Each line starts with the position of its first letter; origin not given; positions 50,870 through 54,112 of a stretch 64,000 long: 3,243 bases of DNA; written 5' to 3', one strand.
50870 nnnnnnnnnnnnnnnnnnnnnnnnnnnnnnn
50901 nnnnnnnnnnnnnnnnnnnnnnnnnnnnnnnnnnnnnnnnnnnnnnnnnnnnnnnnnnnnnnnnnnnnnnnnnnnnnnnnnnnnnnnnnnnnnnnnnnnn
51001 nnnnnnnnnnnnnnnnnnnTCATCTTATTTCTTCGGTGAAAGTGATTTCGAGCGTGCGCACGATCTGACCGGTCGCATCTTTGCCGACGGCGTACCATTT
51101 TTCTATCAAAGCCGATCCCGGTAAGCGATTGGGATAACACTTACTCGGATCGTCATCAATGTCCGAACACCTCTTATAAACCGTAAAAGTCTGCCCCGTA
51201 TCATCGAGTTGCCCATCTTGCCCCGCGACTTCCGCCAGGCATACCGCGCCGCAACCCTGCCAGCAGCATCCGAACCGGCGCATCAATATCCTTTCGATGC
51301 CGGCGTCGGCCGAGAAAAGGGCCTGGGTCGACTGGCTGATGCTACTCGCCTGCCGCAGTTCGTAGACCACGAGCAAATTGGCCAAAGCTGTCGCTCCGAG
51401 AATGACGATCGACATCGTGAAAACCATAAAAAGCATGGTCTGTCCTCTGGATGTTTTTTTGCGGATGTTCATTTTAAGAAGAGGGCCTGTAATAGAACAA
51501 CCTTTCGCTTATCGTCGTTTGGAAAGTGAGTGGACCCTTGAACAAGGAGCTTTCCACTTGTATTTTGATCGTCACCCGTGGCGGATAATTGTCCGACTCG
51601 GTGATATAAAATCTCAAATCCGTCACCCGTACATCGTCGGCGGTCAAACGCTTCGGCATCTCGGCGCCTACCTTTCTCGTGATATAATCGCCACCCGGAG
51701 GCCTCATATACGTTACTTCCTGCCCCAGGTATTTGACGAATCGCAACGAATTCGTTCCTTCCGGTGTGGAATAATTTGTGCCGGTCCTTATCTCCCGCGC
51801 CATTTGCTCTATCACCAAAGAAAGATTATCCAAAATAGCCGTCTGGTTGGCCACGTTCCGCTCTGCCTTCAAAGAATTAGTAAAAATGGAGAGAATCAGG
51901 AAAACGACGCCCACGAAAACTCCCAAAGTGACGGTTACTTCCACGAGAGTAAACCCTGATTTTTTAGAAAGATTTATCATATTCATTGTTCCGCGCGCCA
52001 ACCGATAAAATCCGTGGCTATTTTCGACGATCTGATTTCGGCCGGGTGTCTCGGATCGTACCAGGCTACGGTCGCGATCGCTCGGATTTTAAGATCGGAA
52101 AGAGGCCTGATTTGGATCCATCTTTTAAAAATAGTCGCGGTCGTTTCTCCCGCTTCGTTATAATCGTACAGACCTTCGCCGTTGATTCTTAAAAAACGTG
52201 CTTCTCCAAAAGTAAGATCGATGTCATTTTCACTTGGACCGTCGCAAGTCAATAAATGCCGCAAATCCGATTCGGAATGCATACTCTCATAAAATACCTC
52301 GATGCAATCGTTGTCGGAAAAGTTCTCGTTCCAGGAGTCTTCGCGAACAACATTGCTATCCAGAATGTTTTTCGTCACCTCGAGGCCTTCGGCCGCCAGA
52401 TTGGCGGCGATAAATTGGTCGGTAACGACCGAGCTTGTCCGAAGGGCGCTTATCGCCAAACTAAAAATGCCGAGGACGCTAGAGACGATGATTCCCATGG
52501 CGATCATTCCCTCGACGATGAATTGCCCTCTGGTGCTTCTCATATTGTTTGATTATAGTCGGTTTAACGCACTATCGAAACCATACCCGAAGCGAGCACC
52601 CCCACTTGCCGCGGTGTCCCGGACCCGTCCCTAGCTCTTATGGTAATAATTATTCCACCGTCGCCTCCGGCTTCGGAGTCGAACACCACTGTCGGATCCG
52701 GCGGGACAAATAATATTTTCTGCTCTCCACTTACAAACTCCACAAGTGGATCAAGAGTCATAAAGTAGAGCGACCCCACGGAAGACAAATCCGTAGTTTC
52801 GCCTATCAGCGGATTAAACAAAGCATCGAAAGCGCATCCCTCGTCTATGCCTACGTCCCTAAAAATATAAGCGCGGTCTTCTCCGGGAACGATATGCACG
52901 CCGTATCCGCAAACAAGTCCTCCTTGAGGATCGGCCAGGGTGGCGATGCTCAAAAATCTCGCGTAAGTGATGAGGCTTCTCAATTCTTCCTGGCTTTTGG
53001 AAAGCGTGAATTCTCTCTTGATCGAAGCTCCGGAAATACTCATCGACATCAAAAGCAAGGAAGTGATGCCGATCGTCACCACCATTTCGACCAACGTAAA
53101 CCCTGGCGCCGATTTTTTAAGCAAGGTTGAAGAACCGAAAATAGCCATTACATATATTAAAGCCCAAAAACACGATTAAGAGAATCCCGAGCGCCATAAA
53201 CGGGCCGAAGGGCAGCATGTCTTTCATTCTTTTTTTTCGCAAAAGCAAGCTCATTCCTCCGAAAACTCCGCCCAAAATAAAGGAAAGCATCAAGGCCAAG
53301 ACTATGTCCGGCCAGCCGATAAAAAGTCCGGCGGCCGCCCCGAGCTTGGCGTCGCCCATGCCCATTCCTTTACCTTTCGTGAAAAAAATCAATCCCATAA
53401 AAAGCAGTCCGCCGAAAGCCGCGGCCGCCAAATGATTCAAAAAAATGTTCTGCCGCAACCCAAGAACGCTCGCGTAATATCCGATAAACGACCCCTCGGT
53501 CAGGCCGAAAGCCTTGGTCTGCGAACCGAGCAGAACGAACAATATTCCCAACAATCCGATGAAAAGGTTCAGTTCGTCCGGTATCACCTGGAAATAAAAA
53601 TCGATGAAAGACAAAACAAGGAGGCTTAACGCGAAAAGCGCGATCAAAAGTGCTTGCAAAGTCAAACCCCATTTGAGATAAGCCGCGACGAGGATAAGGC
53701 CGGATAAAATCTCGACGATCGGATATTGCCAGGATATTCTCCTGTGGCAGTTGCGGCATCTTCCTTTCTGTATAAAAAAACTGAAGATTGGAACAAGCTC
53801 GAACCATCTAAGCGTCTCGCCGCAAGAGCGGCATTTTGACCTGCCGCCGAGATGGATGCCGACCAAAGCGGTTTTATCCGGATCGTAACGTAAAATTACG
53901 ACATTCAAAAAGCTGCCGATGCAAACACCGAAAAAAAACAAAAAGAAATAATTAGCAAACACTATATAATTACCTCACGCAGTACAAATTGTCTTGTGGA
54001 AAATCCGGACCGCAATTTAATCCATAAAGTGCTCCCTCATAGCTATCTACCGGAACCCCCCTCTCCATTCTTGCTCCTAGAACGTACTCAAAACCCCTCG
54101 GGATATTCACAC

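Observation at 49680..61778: Complete secretin-less type IV pilus / competence locus (pilM-N-O-B-T-C, major pilin, pilD, 3-4 minor pilins, comF)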

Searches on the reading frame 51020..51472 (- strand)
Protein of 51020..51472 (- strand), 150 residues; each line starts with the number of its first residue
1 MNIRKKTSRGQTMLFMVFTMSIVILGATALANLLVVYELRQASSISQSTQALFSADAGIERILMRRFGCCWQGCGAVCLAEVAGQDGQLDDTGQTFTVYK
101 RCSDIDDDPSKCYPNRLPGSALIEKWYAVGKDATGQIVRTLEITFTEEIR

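Call 4: search_protein_families(library=pfam, proteins=[window:51020-51472:-], max_evalue=0.01)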
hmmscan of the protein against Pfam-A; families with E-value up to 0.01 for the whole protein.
window:51020-51472:- (150 aa): 0 families

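Call 6: search_protein_families(library=ncbifam, proteins=[window:51020-51472:-], max_evalue=0.01)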
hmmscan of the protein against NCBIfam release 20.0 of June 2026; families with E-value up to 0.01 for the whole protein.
window:51020-51472:- (150 aa): 0 families

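Call 27: search_solved_structures(query=window:51020-51472:-, max_evalue=10)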
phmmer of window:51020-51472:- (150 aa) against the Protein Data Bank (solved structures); distinct sequences matched with E-value up to 10: 0.

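Call 46: find_homologous_proteins(query=window:51020-51472:-, max_evalue=0.01)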
Query window:51020-51472:- (150 aa): 9 proteins with E <= 0.01 among 39 candidates.
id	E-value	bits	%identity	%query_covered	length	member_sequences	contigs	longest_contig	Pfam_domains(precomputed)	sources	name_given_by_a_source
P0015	1.2e-94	331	100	100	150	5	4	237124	-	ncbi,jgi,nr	ncbi:MAG TPA: hypothetical protein PLH22_00645 [Candidatus Colwellbacteria bacterium]|jgi:hypothetic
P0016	6.5e-68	245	79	100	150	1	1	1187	-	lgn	-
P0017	5.1e-62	226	72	99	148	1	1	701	-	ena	-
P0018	2.4e-61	223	70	99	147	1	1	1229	-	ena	-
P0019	4.5e-61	223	70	97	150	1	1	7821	-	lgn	-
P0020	2.7e-60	220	81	86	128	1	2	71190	-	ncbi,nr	ncbi:MAG: hypothetical protein M1586_02065 [Patescibacteria group bacterium]|nr:hypothetical protein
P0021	6.3e-59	216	73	100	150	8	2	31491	-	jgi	-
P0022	1.2e-58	215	72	96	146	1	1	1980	-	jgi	jgi:hypothetical protein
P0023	2.8e-55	204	68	99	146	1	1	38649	-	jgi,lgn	jgi:hypothetical protein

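Call 48: search_protein_families(library=pfam, alignment_id=A3, max_evalue=10)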
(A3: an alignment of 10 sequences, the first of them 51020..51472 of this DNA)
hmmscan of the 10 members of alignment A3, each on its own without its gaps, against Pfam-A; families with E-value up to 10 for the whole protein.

A. member 1, window:51020-51472:- (150 aa): 1 family
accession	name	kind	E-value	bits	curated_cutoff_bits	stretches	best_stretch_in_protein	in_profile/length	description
PF14341.11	PilX_N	-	0.24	11.9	25.5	1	20-60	13-51/51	PilX N-terminal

B. families by the number of members that match (of 10 scanned): 3 families
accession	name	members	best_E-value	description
PF14341.11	PilX_N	9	0.05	PilX N-terminal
PF18973.5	CBL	1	0.011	Putative Chitin binding like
PF10322.15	7TM_GPCR_Sru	1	0.17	Serpentine type 7TM GPCR chemoreceptor Sru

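Call 72: search_solved_structures(query=A4, max_evalue=10)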
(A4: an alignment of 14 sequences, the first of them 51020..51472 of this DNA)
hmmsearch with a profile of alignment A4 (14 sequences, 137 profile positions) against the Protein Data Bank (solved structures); distinct sequences matched with E-value up to 10: 1.
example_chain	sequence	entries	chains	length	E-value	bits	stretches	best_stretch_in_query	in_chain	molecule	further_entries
7tgg_A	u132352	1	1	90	0.2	14.8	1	4-52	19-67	Geopilin domain 1 protein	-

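Call 75: search_protein_families(library=pfam, alignment_id=A4, max_evalue=1)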
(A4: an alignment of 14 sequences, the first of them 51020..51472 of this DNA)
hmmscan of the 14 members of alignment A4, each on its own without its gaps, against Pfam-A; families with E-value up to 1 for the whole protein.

A. member 1, window:51020-51472:- (150 aa): 1 family
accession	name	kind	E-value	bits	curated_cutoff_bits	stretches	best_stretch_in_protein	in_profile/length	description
PF14341.11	PilX_N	-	0.24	11.9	25.5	1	20-60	13-51/51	PilX N-terminal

B. families by the number of members that match (of 14 scanned): 9 families
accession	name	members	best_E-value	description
PF14341.11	PilX_N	6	0.0011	PilX N-terminal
PF09716.15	ETRAMP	2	0.047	Malarial early transcribed membrane protein (ETRAMP)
PF24459.1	DUF7574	2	0.074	Domain of unknown function (DUF7574)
PF24382.1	DUF7538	2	0.1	Family of unknown function (DUF7538)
PF14927.11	Neurensin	1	0.027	Neurensin/Transmembrane protein 74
PF17402.7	DUF5408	1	0.13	Family of unknown function (DUF5408)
PF15386.11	Tantalus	1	0.17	Drosophila Tantalus-like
PF09709.15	Cas_Csd1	1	0.18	CRISPR-associated protein (Cas_Csd1)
PF15061.11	DUF4538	1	0.34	Domain of unknown function (DUF4538)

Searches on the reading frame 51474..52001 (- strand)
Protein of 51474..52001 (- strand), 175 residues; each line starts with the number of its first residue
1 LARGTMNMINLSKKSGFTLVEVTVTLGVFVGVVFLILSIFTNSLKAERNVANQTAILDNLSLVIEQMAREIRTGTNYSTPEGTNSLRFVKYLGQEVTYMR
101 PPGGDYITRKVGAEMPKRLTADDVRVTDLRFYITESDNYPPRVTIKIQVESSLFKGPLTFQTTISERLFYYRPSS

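Call 4: search_protein_families(library=pfam, proteins=[window:51474-52001:-], max_evalue=0.01)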
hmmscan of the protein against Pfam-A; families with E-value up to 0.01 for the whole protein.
window:51474-52001:- (175 aa): 2 families
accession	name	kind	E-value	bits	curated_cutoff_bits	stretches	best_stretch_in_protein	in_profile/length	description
PF14242.11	DUF4342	-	0.0013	19.1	25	1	3-40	25-61/81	Domain of unknown function (DUF4342)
PF07963.17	N_methyl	-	0.0035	17.3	21.2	1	12-29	2-19/27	Prokaryotic N-terminal methylation motif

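Call 6: search_protein_families(library=ncbifam, proteins=[window:51474-52001:-], max_evalue=0.01)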
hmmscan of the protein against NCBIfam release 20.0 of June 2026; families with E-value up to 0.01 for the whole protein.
window:51474-52001:- (175 aa): 5 families
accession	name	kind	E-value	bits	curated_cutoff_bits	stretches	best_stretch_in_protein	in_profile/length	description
NF041013.1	T4P_ComGE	equivalog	6.1e-06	26.2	49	1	13-75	2-61/83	competence type IV pilus minor pilin ComGE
NF041002.1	pilin_ComGF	equivalog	8e-06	26.1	80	1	15-98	2-84/139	competence type IV pilus minor pilin ComGF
TIGR02598.1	TIGR02598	subfamily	0.0024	18.1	51.4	1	16-63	1-48/151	Verru_Chthon cassette protein B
TIGR01711.1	gspJ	equivalog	0.0061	16.4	64.85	1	16-74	2-60/192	type II secretion system minor pseudopilin GspJ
TIGR01707.1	gspI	equivalog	0.008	16.7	44.35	0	16-56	1-41/101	type II secretion system minor pseudopilin GspI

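Call 26: search_solved_structures(query=window:51474-51986:-, max_evalue=10)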
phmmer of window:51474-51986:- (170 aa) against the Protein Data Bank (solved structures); distinct sequences matched with E-value up to 10: 1.
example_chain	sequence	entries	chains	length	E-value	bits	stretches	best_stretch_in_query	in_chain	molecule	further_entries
2f22_A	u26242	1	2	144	0.97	12.8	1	35-115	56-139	BH3987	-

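Call 74: search_solved_structures(query=A6, max_evalue=10)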
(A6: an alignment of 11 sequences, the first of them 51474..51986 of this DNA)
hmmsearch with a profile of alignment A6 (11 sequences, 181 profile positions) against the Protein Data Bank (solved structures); distinct sequences matched with E-value up to 10: 21.
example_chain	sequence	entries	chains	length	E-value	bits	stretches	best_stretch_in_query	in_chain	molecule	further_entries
9egp_A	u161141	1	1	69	0.00017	24.5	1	8-41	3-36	Geopilin domain 1 protein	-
7tgg_A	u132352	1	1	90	0.00036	23.4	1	7-40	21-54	Geopilin domain 1 protein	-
9laa_A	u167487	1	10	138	0.007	19.2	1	7-41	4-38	Type IV pilin protein PilA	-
9lab_B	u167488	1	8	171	0.029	17.2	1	11-42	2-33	MSHA major pilin subunit MshA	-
8tum_e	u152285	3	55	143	0.047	16.5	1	16-78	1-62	Type IV major pilin protein PilA | Pilin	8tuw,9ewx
6gv9_A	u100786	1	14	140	0.12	15.2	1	16-46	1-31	Prepilin peptidase-dependent protein D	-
8tj2_C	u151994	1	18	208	0.18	14.6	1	16-48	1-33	Type IV major pilin protein PilA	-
1oqw_A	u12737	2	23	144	0.37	13.6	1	16-64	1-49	Fimbrial protein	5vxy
1h89_A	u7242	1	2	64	0.43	13.4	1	40-75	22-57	CAAT/ENHANCER BINDING PROTEIN BETA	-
1ci6_B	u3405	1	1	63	0.44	13.3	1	40-74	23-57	TRANSCRIPTION FACTOR C/EBP BETA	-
6mg1_A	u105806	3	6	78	0.44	13.3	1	40-75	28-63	CCAAT/enhancer-binding protein beta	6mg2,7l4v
6mg3_A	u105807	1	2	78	0.46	13.3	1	40-75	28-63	CCAAT/enhancer-binding protein beta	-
1hjb_A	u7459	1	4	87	0.53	13.1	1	40-75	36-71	CCAAT/ENHANCER BINDING PROTEIN BETA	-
1gtw_A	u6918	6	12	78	0.64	12.8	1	40-74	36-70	CAAT/ENHANCER BINDING PROTEIN BETA | CCAAT/ENHANCER BINDING PROTEIN BETA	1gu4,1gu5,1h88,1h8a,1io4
2e43_A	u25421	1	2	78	0.65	12.8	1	40-74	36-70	CCAAT/enhancer-binding protein beta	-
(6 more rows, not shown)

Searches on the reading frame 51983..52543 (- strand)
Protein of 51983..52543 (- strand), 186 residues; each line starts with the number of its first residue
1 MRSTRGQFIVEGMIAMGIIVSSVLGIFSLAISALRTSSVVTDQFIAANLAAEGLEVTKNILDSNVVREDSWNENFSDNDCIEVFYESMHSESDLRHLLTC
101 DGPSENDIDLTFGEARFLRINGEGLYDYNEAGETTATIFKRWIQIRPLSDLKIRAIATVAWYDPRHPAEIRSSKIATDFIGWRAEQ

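Call 4: search_protein_families(library=pfam, proteins=[window:51983-52543:-], max_evalue=0.01)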
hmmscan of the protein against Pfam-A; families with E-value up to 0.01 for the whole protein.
window:51983-52543:- (186 aa): 0 families

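Call 6: search_protein_families(library=ncbifam, proteins=[window:51983-52543:-], max_evalue=0.01)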
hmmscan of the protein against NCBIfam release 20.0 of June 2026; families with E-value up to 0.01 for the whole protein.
window:51983-52543:- (186 aa): 0 families

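Call 25: search_solved_structures(query=window:51983-52543:-, max_evalue=10)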
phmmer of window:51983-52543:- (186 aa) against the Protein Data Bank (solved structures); distinct sequences matched with E-value up to 10: 7.
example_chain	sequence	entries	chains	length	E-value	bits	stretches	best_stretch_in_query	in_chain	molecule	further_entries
2ccj_A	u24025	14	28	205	0.87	12.3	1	17-112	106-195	THYMIDYLATE KINASE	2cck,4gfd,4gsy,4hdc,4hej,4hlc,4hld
4mqb_A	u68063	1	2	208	0.9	12.3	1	16-112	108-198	Thymidylate kinase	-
4dwj_A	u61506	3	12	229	1.1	12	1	16-112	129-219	Thymidylate kinase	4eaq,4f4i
2ccg_A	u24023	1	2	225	1.1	12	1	16-112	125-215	THYMIDYLATE KINASE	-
1m1l_A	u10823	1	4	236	1.2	11.9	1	75-125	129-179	Suppressor of Fused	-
6kd5_A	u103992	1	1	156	1.6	11.5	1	69-97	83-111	Transmembrane protease serine 13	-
8hkr_A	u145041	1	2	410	2.7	10.7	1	134-168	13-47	Protein lysine methyltransferase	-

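Call 73: search_solved_structures(query=A5, max_evalue=10)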
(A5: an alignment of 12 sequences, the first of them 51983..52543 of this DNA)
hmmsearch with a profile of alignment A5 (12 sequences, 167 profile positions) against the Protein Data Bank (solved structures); distinct sequences matched with E-value up to 10: 5.
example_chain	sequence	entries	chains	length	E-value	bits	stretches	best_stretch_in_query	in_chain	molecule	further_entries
3j9y_w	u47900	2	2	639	0.19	15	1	39-113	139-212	Tetracycline resistance protein TetM | Tetracycline resistance protein TetM from transposon Tn916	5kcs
3j25_A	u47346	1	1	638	0.19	15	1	39-113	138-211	Tetracycline resistance protein tetM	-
9egp_A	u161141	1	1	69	0.23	14.7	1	3-33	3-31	Geopilin domain 1 protein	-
7tgg_A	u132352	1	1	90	0.43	13.9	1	3-34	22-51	Geopilin domain 1 protein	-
9laa_A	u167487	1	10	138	0.78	13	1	3-33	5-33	Type IV pilin protein PilA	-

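Call 76: search_protein_families(library=pfam, alignment_id=A5, max_evalue=1)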
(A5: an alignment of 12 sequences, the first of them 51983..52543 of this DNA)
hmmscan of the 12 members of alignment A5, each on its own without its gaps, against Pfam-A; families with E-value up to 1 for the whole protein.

A. member 1, window:51983-52543:- (186 aa): 0 families

B. families by the number of members that match (of 12 scanned): 7 families
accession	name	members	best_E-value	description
PF07963.17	N_methyl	4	0.00028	Prokaryotic N-terminal methylation motif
PF01032.23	FecCD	1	0.0041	FecCD transport family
PF11768.14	Frtz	1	0.018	WD repeat-containing and planar cell polarity effector protein Fritz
PF21809.3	Glyco_hydro_84_hel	1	0.05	Bacterial GH84, post-catalytic domain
PF11337.13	DUF3139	1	0.067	Protein of unknown function (DUF3139)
PF04976.17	DmsC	1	0.071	DMSO reductase anchor subunit (DmsC)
PF17780.6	OCRE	1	0.12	OCRE domain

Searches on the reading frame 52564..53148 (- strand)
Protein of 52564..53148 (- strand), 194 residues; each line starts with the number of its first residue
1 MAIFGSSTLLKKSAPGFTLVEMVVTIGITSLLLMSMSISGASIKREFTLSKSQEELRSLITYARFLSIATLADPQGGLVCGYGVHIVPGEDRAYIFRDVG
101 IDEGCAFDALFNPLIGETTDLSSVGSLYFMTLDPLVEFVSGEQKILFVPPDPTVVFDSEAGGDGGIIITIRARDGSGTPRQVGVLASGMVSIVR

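Call 3: search_protein_families(library=pfam, proteins=[window:52564-53148:-], max_evalue=0.01)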
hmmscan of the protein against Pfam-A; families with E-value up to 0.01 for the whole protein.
window:52564-53148:- (194 aa): 1 family
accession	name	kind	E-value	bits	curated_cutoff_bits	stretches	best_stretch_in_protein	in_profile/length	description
PF07963.17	N_methyl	-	1.7e-05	24.6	21.2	1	15-35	5-25/27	Prokaryotic N-terminal methylation motif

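Call 5: search_protein_families(library=ncbifam, proteins=[window:52564-53148:-], max_evalue=0.01)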
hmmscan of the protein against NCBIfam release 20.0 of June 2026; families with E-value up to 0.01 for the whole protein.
window:52564-53148:- (194 aa): 3 families
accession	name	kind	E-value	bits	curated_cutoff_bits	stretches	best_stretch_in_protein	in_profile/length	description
NF040982.1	ComGD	equivalog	0.00015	22.2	70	1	16-69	3-56/139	competence type IV pilus minor pilin ComGD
NF007848.0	PRK10557.1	equivalog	0.00063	19.1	120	1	11-62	7-58/192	prepilin peptidase-dependent protein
TIGR02532.1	IV_pilin_GFxxxE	domain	0.00079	19.2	16.3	1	16-34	3-21/24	prepilin-type N-terminal cleavage/methylation domain-containing protein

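Call 24: search_solved_structures(query=window:52564-53148:-, max_evalue=10)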
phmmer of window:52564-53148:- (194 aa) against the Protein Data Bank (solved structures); distinct sequences matched with E-value up to 10: 0.

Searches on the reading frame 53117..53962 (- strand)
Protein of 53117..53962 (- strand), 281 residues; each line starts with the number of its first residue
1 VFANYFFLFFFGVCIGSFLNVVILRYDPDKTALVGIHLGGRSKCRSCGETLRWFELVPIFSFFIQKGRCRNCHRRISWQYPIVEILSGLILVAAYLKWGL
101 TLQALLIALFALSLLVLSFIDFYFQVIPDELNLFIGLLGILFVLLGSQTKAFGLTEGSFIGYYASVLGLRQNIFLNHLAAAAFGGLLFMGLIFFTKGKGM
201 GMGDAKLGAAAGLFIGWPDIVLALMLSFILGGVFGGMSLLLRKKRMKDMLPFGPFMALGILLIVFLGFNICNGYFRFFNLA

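Call 3: search_protein_families(library=pfam, proteins=[window:53117-53962:-], max_evalue=0.01)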
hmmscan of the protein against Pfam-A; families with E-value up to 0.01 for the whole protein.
window:53117-53962:- (281 aa): 2 families
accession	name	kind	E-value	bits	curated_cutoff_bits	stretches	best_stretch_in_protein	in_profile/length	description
PF06750.18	A24_N_bact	-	2e-28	98.7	23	1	11-97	2-83/84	Bacterial Peptidase A24 N-terminal domain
PF01478.23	Peptidase_A24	-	7.8e-12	46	26.5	1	109-235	2-103/104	Type IV leader peptidase family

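Call 5: search_protein_families(library=ncbifam, proteins=[window:53117-53962:-], max_evalue=0.01)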
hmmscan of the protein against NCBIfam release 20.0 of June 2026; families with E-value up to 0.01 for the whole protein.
window:53117-53962:- (281 aa): 1 family
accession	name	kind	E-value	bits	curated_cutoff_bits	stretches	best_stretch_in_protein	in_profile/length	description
TIGR04104.1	cxxc_20_cxxc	subfamily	0.0022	18.3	45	1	43-118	2-82/93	TIGR04104 family putative zinc finger protein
